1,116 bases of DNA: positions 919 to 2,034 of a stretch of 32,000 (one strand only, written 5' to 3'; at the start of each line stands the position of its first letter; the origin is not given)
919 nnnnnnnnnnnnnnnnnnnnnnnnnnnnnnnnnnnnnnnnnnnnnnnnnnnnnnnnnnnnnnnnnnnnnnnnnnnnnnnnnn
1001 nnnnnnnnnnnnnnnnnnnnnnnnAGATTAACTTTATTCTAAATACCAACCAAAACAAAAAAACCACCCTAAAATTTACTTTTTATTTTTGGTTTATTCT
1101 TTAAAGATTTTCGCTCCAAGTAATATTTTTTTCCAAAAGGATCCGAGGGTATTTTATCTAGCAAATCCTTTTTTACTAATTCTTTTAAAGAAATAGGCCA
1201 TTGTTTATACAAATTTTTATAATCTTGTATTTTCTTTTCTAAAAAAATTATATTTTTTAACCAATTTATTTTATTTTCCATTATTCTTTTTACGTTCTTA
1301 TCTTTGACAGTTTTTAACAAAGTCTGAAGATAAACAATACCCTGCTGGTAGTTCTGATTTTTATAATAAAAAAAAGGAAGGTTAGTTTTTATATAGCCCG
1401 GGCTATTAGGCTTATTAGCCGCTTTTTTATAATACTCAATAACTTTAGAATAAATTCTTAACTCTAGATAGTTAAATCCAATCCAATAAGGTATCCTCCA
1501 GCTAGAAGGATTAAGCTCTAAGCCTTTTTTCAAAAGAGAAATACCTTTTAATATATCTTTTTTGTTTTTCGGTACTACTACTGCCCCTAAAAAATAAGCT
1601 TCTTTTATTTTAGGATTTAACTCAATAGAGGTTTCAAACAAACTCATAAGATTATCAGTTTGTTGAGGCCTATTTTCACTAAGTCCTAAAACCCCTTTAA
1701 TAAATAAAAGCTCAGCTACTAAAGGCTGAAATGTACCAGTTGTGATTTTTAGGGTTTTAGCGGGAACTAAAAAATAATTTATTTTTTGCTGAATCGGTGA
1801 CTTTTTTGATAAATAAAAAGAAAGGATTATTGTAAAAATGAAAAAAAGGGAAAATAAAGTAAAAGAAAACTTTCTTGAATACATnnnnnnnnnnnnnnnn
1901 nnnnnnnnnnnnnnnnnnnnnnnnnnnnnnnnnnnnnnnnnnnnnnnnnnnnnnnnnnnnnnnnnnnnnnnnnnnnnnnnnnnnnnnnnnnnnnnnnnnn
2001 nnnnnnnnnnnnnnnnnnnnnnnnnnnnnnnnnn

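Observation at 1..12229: Non-canonical T2SS/T4P-like locus: HTH, PilP/GspC-like anchor, HExxH protein, split secretin, MshE-type ATPase, pilins, ABC-2 module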

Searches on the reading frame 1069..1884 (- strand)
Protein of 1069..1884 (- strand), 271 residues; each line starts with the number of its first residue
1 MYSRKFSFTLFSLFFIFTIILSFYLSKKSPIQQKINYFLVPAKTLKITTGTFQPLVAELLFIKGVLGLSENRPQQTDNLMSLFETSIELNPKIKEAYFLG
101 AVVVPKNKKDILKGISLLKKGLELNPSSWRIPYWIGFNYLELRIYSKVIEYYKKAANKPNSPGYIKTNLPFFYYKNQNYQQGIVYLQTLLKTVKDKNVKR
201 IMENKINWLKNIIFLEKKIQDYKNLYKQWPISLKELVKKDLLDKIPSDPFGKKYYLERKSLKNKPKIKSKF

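Call 6: search_protein_families(library=pfam, proteins=[window:1069-1884:-], max_evalue=0.01)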
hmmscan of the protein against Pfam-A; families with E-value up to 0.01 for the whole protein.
window:1069-1884:- (271 aa): 2 families
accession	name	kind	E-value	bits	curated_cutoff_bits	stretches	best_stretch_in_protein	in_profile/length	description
PF07719.23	TPR_2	-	0.00023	21.5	27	0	133-156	5-28/34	Tetratricopeptide repeat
PF25068.1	ARM_TT21_4th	-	0.0042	17.8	30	1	135-205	5-74/153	Tetratricopeptide repeat protein 21 forth ARM domain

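Call 9: find_encoding_contigs(protein=window:1069-1884:-, flank=10000, max_places=6)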
Protein window:1069-1884:- (271 aa): 2 contigs read that carry it; 2 places shown.
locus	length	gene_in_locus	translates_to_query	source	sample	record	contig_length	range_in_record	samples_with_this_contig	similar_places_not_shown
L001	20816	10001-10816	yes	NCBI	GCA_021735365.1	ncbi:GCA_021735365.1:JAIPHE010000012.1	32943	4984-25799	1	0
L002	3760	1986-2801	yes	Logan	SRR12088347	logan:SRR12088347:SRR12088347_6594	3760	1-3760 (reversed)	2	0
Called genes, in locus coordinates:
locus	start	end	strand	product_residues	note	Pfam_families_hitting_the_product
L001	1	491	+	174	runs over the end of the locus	-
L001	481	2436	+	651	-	PF26686:DUF8575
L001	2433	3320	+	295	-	PF07660:STN, PF03958:Secretin_N (weak)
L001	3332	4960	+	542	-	PF03958:Secretin_N (faint), PF00263:Secretin, PF07719:TPR_2 (faint)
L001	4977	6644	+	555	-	PF05157:MshEN, PF00437:T2SSE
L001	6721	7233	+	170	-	-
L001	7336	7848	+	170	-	PF07963:N_methyl, PF08334:T2SSG (weak), PF22434:PilW_C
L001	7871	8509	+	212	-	PF07963:N_methyl, PF22434:PilW_C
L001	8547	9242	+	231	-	PF00005:ABC_tran, PF13304:AAA_21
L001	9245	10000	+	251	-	-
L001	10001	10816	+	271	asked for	-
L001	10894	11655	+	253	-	-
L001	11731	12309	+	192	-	PF07963:N_methyl (weak), PF22434:PilW_C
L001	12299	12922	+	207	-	PF07963:N_methyl (weak), PF22434:PilW_C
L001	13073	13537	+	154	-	-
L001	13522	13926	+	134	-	-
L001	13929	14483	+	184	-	-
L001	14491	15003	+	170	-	-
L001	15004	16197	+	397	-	PF28597:T2SSF_N, PF00482:T2SSF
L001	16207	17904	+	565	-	PF11104:PilM_2, PF14450:FtsA (weak)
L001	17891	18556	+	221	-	-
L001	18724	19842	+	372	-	PF01702:TGT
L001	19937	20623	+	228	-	PF01746:tRNA_m1G_MT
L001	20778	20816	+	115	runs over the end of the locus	PF01245:Ribosomal_L19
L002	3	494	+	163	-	?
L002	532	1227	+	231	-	PF00005:ABC_tran, PF13304:AAA_21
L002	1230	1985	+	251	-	-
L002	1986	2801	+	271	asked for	-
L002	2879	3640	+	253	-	-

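Call 12: search_protein_families(library=pfam, proteins=[L001:11731-12309:+, L001:12299-12922:+, L001:13073-13537:+, L001:13522-13926:+, L001:13929-14483:+, L001:14491-15003:+, L001:15004-16197:+, L001:16207-17904:+, L001:17891-18556:+], max_evalue=0.05)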
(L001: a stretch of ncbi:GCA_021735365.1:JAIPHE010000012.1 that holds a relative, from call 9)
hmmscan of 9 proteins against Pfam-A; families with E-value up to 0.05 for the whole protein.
L001:11731-12309:+ (192 aa): 2 families
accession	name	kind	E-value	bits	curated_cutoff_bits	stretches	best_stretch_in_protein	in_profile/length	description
PF07963.17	N_methyl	-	1.5e-06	27.9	21.2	1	3-25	4-26/27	Prokaryotic N-terminal methylation motif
PF23906.1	DUF7248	-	0.021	15.2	27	1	2-44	2-44/58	Family of unknown function (DUF7248)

L001:12299-12922:+ (207 aa): 2 families
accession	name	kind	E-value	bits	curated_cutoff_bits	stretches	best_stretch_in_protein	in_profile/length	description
PF07963.17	N_methyl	-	1.1e-05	25.2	21.2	1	30-50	6-26/27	Prokaryotic N-terminal methylation motif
PF08334.16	T2SSG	-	5e-05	23.8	21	1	55-133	3-78/108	Type II secretion system (T2SS), protein G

L001:13073-13537:+ (154 aa): 0 families

L001:13522-13926:+ (134 aa): 1 family
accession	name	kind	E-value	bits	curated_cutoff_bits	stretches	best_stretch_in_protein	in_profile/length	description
PF07963.17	N_methyl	-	0.00016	21.5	21.2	1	6-29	4-27/27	Prokaryotic N-terminal methylation motif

L001:13929-14483:+ (184 aa): 1 family
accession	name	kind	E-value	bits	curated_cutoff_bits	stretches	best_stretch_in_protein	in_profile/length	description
PF07963.17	N_methyl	-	0.0002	21.2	21.2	1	8-29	4-25/27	Prokaryotic N-terminal methylation motif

L001:14491-15003:+ (170 aa): 3 families
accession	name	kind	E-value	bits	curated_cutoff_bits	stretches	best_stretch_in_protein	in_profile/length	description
PF11137.13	DUF2909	-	0.0051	17.1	31.4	1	7-42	3-37/60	Protein of unknown function (DUF2909)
PF25184.1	YxzE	-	0.012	17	40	1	11-107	4-58/65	YxzE-like putative bacteriocin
PF17260.7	DUF5326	-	0.027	15.1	27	1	6-33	35-62/70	Family of unknown function (DUF5326)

L001:15004-16197:+ (397 aa): 1 family
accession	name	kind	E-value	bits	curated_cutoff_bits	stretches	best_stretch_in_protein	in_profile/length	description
PF00482.28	T2SSF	-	3e-46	156.9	25.2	2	64-187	1-125/125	Type II secretion system (T2SS), protein F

L001:16207-17904:+ (565 aa): 3 families
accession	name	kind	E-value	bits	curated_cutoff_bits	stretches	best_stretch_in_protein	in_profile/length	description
PF11104.14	PilM_2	-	9.9e-12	44.9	27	1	6-334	1-337/340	Type IV pilus assembly protein PilM;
PF14450.12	FtsA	-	2.2e-07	31.7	31.8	1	182-242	2-62/127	Cell division protein FtsA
PF24781.2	FANCA_helical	-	0.038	14.8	28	0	420-443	53-76/82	FANCA helical domain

L001:17891-18556:+ (221 aa): 1 family
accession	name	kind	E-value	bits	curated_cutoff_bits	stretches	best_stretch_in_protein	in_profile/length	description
PF24393.1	Pepco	-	0.048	14.6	27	0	107-163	15-70/112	Pepco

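Call 14: search_protein_families(library=ncbifam, proteins=[window:1069-1884:-, L001:15004-16197:+], max_evalue=0.01)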
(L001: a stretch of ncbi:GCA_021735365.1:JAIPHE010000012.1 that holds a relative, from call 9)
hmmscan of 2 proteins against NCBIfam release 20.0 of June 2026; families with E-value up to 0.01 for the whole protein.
window:1069-1884:- (271 aa): 2 families
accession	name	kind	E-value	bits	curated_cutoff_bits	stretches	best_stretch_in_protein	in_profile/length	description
NF040959.1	MamA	equivalog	8.9e-07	28.5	200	1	66-185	77-195/204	magnetosome protein MamA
TIGR02917.1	PEP_TPR_lipo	equivalog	0.00042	18.3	312.2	1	68-208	542-680/899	XrtA/PEP-CTERM system TPR-repeat protein PrsT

L001:15004-16197:+ (397 aa): 6 families
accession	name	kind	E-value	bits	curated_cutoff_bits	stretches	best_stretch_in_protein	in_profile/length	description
TIGR02120.1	GspF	equivalog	2.2e-90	303.8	424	1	4-397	1-401/401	type II secretion system inner membrane protein GspF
NF007861.0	PRK10573.1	equivalog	3e-70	237.3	401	1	10-396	13-397/401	protein transport protein HofC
NF052606.1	T4PiliAsmPilCMyx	equivalog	4.3e-66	223.5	700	1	2-395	20-416/419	type IV pilus assembly protein PilC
NF052607.1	T4PiliAsmPilCThrm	equivalog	9.5e-64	215.9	700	1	1-395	1-402/406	type IV pilus assembly protein PilC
NF047826.1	T3SSXpsF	equivalog_domain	4.2e-56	190.5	650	1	1-396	1-403/405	type II secretion system protein XpsF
NF041012.2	T4P_ComGB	equivalog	1.1e-36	126.8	240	1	59-395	1-332/332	competence type IV pilus assembly protein ComGB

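Call 27: search_protein_families(library=ncbifam, proteins=[L001:11731-12309:+, L001:12299-12922:+, L001:13073-13537:+, L001:13522-13926:+, L001:13929-14483:+, L001:14491-15003:+, L001:16207-17904:+], max_evalue=0.01)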
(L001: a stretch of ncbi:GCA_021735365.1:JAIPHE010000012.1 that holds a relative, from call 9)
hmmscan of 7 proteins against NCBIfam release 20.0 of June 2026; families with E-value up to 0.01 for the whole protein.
L001:11731-12309:+ (192 aa): 7 families
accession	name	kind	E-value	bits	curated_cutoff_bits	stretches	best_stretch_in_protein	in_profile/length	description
TIGR01710.1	typeII_sec_gspG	equivalog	1.4e-12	47.8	88.85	1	4-117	1-100/134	type II secretion system major pseudopilin GspG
NF041775.1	typeIV_PilA_Myxo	equivalog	2.5e-09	37.4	400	1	3-59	10-66/214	type IV pilin protein PilA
NF007862.0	PRK10574.1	equivalog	1.5e-08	34.8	138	1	3-53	4-54/145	prepilin peptidase-dependent pilin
TIGR02596.1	TIGR02596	subfamily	2.6e-05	24.4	70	1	6-37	1-32/196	Verru_Chthon cassette protein D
NF040999.1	pilin_ComGC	equivalog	2.7e-05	24.3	75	1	4-35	2-33/84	competence type IV pilus major pilin ComGC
TIGR02532.1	IV_pilin_GFxxxE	domain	3e-05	23.7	16.3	1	6-25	4-23/24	prepilin-type N-terminal cleavage/methylation domain-containing protein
TIGR01708.2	typeII_sec_gspH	equivalog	0.00019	21.4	80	1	4-30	2-28/169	type II secretion system minor pseudopilin GspH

L001:12299-12922:+ (207 aa): 10 families
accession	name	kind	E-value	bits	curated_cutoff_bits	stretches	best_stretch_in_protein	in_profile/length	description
TIGR01710.1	typeII_sec_gspG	equivalog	6.5e-17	61.8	88.85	1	30-159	2-125/134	type II secretion system major pseudopilin GspG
NF041775.1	typeIV_PilA_Myxo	equivalog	1.3e-09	38.3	400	1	29-84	11-66/214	type IV pilin protein PilA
NF007862.0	PRK10574.1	equivalog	4.8e-08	33.3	138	1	29-76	5-52/145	prepilin peptidase-dependent pilin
TIGR02532.1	IV_pilin_GFxxxE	domain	1.1e-06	28.2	16.3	1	30-50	3-23/24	prepilin-type N-terminal cleavage/methylation domain-containing protein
NF040999.1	pilin_ComGC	equivalog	5.2e-06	26.6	75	1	29-61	2-34/84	competence type IV pilus major pilin ComGC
TIGR01708.2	typeII_sec_gspH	equivalog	1.5e-05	25.1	80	1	30-68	3-41/169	type II secretion system minor pseudopilin GspH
TIGR02596.1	TIGR02596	subfamily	2.7e-05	24.3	70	1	31-65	1-35/196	Verru_Chthon cassette protein D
NF041013.1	T4P_ComGE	equivalog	0.0021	18.1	49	1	28-63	3-38/83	competence type IV pilus minor pilin ComGE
TIGR02599.1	TIGR02599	subfamily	0.0035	16.6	256.5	1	30-80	1-49/361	Verru_Chthon cassette protein C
NF007800.0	PRK10506.1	equivalog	0.006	16.4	158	1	27-48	7-28/163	prepilin peptidase-dependent protein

L001:13073-13537:+ (154 aa): 2 families
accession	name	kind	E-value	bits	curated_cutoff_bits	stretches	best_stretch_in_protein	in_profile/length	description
TIGR02596.1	TIGR02596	subfamily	0.0015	18.6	70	1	7-58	1-53/196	Verru_Chthon cassette protein D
NF007862.0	PRK10574.1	equivalog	0.0045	17.1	138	1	1-28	1-27/145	prepilin peptidase-dependent pilin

L001:13522-13926:+ (134 aa): 1 family
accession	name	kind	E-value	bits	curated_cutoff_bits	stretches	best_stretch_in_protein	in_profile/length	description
NF041013.1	T4P_ComGE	equivalog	0.0041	17.2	49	0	7-57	4-54/83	competence type IV pilus minor pilin ComGE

L001:13929-14483:+ (184 aa): 4 families
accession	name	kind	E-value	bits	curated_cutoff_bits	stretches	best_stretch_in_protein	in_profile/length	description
TIGR02599.1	TIGR02599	subfamily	0.0013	18.1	256.5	1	11-66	2-57/361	Verru_Chthon cassette protein C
NF007800.0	PRK10506.1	equivalog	0.0048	16.7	158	1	5-73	5-66/163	prepilin peptidase-dependent protein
NF007848.0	PRK10557.1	equivalog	0.0056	16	120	1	6-97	8-105/192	prepilin peptidase-dependent protein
NF007660.0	PRK10332.1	equivalog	0.0089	16.5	86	0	3-56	3-56/107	prepilin-type N-terminal cleavage/methylation domain-containing protein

L001:14491-15003:+ (170 aa): 2 families
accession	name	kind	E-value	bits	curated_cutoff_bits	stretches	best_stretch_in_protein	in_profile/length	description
NF037980.1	T2SS_GspK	equivalog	0.0044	16.6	130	1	6-55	5-54/307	type II secretion system minor pseudopilin GspK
NF033233.1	twin_helix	hypoth_equivalog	0.0077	16.1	49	0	8-38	3-31/58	twin transmembrane helix small protein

L001:16207-17904:+ (565 aa): 3 families
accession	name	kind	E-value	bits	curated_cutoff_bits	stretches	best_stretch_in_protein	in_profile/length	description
TIGR01175.1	pilM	subfamily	4.8e-16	58.7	133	1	3-279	4-291/348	type IV pilus assembly protein PilM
NF045709.1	Amuc_1101_fam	equivalog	3.9e-11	42.5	650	1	82-436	87-445/608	Amuc_1101 family PilM-like pilus complex protein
TIGR01174.1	ftsA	equivalog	3.3e-05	23.1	175.85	1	182-276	200-290/371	cell division protein FtsA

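Call 30: search_protein_families(library=ncbifam, proteins=[L001:17891-18556:+], max_evalue=0.01)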
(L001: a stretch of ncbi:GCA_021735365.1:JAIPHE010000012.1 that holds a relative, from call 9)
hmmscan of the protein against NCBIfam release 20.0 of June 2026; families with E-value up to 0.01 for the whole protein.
L001:17891-18556:+ (221 aa): 0 families

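Call 50: find_homologous_proteins(query=window:1069-1884:-, max_evalue=0.001)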
Query window:1069-1884:- (271 aa): 16 proteins with E <= 0.001 among 1376 candidates.
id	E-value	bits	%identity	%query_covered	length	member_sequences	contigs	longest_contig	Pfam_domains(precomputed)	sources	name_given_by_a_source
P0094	2.9e-170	583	100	100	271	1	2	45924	-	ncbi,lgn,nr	ncbi:MAG: hypothetical protein K9L84_03560 [Candidatus Omnitrophica bacterium]|nr:hypothetical prote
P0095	3.8e-101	356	62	100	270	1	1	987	-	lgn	-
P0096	6.3e-83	297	52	93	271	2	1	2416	-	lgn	-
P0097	5.1e-82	294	50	100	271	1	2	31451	-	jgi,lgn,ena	-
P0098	5.7e-81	290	53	100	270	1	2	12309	-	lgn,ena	-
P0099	2.0e-80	288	49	100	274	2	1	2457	-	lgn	-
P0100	2.6e-80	288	51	99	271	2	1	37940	-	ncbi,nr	ncbi:MAG: hypothetical protein PHN57_00260 [Candidatus Omnitrophica bacterium]|nr:hypothetical prote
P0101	1.0e-76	276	48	95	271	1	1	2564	-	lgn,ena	-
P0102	4.1e-71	258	50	90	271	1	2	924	-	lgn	-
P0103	1.0e-70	257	46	97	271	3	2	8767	-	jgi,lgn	jgi:tetratricopeptide (TPR) repeat protein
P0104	1.9e-69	252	45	100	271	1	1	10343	-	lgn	-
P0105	1.5e-63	233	46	96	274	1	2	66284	PF13414.13,PF00515.35,PF13432.13,PF13181.13,PF07719.24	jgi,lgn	-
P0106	2.2e-58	216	38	100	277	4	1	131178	PF00515.35,PF13432.13,PF07719.24,PF13174.13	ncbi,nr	ncbi:MAG TPA: tetratricopeptide repeat protein [Candidatus Omnitrophota bacterium]|nr:tetratricopept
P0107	5.4e-46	175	35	93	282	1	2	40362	-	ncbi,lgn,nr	ncbi:MAG: hypothetical protein KJ893_05700 [Candidatus Omnitrophica bacterium]|nr:hypothetical prote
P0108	1.6e-45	174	35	94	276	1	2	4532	-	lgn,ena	-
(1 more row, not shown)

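Call 51: find_encoding_contigs(protein=P0100, flank=10000, max_places=1)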
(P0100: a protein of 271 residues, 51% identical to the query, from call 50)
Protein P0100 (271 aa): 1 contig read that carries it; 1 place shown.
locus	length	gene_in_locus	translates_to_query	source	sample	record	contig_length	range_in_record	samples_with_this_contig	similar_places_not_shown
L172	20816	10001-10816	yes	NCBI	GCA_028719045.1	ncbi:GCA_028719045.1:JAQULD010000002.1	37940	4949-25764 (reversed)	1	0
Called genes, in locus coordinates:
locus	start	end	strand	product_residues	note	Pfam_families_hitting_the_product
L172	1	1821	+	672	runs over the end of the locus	PF26686:DUF8575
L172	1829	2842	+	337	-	PF16344:FecR_C (faint), PF07660:STN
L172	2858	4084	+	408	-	PF00263:Secretin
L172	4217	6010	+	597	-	-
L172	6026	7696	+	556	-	PF05157:MshEN, PF13173:AAA_14 (faint), PF13401:AAA_22 (faint), PF00437:T2SSE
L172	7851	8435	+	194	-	PF07963:N_methyl, PF22434:PilW_C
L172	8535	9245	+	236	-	PF13476:AAA_23 (weak), PF00005:ABC_tran, PF13304:AAA_21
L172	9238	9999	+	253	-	-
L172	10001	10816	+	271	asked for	-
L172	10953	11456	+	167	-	PF12019:GspH (weak)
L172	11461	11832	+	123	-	-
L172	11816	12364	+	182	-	PF07963:N_methyl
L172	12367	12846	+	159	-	-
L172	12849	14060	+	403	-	PF28597:T2SSF_N, PF00482:T2SSF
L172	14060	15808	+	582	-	PF11104:PilM_2 (weak), PF14450:FtsA, PF11104:PilM_2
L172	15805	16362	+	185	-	PF04350:PilO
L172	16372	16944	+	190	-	PF07963:N_methyl, PF22434:PilW_C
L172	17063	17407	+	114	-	PF07963:N_methyl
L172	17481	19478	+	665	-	PF00515:TPR_1 (weak), PF13181:TPR_8 (weak), PF13414:TPR_11 (weak), PF00515:TPR_1 (weak), PF07719:TPR_2 (weak), PF13424:TPR_12, PF13432:TPR_16, PF00515:TPR_1, +13 more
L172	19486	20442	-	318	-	PF00072:Response_reg, PF00990:GGDEF (weak)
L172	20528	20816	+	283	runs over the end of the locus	PF00535:Glycos_transf_2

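Call 52: find_encoding_contigs(protein=P0105, flank=10000, max_places=1)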
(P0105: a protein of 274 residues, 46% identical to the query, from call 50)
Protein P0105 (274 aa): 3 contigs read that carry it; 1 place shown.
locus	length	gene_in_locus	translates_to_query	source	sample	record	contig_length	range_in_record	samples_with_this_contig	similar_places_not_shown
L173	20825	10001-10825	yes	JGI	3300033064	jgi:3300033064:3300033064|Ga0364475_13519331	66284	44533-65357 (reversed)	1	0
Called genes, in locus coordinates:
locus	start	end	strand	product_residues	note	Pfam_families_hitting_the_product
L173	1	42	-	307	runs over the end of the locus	PF02445:NadA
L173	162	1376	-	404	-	PF03198:Glyco_hydro_72 (weak), PF02836:Glyco_hydro_2_C (faint)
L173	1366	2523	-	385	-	-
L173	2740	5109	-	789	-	PF13174:TPR_6 (faint), PF03198:Glyco_hydro_72, PF02836:Glyco_hydro_2_C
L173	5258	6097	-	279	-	PF00528:BPD_transp_1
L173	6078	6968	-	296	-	PF00528:BPD_transp_1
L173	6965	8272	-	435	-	PF01547:SBP_bac_1, PF13416:SBP_bac_8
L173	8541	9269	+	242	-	PF00005:ABC_tran, PF13304:AAA_21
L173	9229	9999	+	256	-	-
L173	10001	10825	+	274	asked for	PF13414:TPR_11 (faint), PF13432:TPR_16 (weak), PF00515:TPR_1 (weak), PF07719:TPR_2 (weak), PF13181:TPR_8 (weak)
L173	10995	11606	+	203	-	PF07963:N_methyl (weak), PF22434:PilW_C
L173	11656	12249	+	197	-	PF07963:N_methyl, PF22434:PilW_C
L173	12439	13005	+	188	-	PF07963:N_methyl, PF08334:T2SSG (weak), PF22434:PilW_C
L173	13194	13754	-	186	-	PF04350:PilO (faint)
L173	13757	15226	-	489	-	PF11104:PilM_2, PF05137:PilN (weak)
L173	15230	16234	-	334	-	PF21687:T2SSK_1st, PF12836:HHH_3 (faint)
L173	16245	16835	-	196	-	-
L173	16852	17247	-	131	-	-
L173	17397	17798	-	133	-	PF07963:N_methyl, PF08334:T2SSG, PF22434:PilW_C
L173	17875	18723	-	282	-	PF13485:Peptidase_MA_2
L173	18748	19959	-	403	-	PF28597:T2SSF_N, PF00482:T2SSF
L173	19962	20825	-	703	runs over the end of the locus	PF05157:MshEN, PF13604:AAA_30 (faint), PF00437:T2SSE, PF07238:PilZ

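Call 53: find_encoding_contigs(protein=P0106, flank=10000, max_places=1)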
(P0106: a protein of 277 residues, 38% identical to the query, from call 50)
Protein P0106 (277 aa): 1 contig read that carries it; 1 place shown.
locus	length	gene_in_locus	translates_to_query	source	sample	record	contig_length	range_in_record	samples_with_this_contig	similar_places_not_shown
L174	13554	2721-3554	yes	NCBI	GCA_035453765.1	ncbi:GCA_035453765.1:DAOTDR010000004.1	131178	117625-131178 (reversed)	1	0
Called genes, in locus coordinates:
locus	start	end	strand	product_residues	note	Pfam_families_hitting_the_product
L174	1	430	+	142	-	PF00437:T2SSE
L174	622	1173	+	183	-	PF07963:N_methyl, PF22434:PilW_C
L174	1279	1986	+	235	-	PF00005:ABC_tran, PF13304:AAA_21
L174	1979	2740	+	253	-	-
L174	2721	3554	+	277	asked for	PF00515:TPR_1 (faint), PF07719:TPR_2 (faint), PF13174:TPR_6 (faint), PF13432:TPR_16 (faint)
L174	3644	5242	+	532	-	-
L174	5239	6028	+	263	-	-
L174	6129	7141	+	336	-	-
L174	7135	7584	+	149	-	PF07963:N_methyl (weak)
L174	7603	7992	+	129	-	-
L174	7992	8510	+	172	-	-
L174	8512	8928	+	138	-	-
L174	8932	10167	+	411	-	PF28597:T2SSF_N, PF00482:T2SSF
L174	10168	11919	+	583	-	PF11104:PilM_2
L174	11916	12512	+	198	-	-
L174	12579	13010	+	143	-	PF07963:N_methyl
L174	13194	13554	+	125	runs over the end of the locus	PF00072:Response_reg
